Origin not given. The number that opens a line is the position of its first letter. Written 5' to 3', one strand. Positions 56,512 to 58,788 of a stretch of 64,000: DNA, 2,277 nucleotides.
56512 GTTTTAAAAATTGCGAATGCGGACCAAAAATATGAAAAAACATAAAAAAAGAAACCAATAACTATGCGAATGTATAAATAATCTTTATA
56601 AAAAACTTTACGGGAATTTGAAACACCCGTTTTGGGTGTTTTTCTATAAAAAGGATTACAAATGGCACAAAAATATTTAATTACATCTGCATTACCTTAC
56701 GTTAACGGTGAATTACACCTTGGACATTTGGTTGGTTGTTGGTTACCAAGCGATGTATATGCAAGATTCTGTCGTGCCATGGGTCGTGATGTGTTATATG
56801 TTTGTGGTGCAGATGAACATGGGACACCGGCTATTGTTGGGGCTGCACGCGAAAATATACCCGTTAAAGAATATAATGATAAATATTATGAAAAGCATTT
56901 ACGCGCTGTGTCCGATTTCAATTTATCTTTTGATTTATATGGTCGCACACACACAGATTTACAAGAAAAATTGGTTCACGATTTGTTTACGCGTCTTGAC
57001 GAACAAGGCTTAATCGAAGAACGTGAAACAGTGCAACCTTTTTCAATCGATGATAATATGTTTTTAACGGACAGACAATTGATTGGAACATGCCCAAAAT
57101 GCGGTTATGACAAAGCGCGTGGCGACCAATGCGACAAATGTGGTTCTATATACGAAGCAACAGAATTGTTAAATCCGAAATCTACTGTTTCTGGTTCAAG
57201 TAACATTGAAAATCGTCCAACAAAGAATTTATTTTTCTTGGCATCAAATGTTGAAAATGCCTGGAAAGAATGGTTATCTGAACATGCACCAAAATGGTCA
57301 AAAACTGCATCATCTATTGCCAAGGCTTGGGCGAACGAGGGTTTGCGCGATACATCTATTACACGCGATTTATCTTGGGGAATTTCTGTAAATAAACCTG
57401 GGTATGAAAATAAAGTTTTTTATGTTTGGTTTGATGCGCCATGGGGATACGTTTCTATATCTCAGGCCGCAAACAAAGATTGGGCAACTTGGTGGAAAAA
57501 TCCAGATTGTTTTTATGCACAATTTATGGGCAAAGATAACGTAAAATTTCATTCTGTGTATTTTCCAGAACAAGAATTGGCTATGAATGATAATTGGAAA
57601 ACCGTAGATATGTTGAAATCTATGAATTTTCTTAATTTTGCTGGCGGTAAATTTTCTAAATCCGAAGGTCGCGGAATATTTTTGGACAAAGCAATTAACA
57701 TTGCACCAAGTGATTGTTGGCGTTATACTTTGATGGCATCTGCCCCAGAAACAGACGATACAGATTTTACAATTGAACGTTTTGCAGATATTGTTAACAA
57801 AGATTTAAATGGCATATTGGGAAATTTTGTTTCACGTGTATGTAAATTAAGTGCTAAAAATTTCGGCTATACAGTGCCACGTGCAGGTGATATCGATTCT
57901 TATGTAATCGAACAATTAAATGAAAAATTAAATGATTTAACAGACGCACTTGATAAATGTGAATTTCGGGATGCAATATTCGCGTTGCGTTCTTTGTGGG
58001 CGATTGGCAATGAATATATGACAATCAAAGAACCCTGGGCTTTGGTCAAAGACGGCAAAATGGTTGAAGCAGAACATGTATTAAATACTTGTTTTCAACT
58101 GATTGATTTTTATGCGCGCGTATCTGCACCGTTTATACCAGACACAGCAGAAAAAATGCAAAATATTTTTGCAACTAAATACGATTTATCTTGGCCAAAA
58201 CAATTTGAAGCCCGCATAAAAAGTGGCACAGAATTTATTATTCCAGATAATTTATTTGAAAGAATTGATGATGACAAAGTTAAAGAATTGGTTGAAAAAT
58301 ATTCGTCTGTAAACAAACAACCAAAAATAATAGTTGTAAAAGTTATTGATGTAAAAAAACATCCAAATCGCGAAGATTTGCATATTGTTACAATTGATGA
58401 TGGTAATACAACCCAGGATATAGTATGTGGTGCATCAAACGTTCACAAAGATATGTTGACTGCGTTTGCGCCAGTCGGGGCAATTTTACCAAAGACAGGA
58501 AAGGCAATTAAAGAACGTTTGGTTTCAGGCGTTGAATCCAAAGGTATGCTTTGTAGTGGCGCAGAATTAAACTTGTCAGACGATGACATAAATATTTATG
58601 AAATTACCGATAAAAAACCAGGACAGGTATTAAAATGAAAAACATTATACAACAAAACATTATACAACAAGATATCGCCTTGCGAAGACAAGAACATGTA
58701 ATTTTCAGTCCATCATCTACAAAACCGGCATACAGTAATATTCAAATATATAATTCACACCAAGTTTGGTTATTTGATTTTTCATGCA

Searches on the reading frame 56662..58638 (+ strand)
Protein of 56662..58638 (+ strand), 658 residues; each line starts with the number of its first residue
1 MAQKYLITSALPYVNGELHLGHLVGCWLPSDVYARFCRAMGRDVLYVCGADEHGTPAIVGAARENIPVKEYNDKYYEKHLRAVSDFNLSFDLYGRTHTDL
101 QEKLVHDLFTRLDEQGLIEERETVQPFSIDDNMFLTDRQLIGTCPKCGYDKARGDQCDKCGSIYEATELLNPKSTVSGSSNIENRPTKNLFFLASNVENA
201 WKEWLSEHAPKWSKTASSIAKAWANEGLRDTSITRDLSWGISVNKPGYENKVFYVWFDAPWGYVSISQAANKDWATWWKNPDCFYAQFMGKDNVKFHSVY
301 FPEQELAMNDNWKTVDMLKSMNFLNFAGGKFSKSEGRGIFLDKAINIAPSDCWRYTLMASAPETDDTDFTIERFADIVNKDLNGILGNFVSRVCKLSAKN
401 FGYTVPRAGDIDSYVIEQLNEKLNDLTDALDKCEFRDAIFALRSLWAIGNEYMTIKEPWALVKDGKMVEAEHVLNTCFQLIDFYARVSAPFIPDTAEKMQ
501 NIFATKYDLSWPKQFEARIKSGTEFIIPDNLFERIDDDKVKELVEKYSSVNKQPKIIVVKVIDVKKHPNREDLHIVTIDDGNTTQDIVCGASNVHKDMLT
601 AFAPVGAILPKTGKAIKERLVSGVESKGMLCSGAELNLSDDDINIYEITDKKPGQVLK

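Call 57: search_protein_families(library=pfam, proteins=[window:56662-58638:+], max_evalue=0.00001)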
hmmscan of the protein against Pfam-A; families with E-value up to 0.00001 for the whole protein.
window:56662-58638:+ (658 aa): 5 families
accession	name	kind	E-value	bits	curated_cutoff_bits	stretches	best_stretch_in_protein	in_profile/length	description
PF09334.17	tRNA-synt_1g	-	2.7e-133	445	20.1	1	5-393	1-390/391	tRNA synthetases class I (M)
PF19303.5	Anticodon_3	-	6.9e-33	114.1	23.5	1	408-550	7-150/152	Anticodon binding domain of methionyl tRNA ligase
PF01588.26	tRNA_bind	-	6.7e-15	55.4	27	1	556-651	1-90/96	Putative tRNA binding domain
PF00133.28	tRNA-synt_1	-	1e-09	38.1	22.7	1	3-242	23-242/414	tRNA synthetases class I (I, L, M and V)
PF08264.19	Anticodon_1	-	1.7e-08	34.9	25.1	1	412-529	1-116/148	Anticodon-binding domain of tRNA ligase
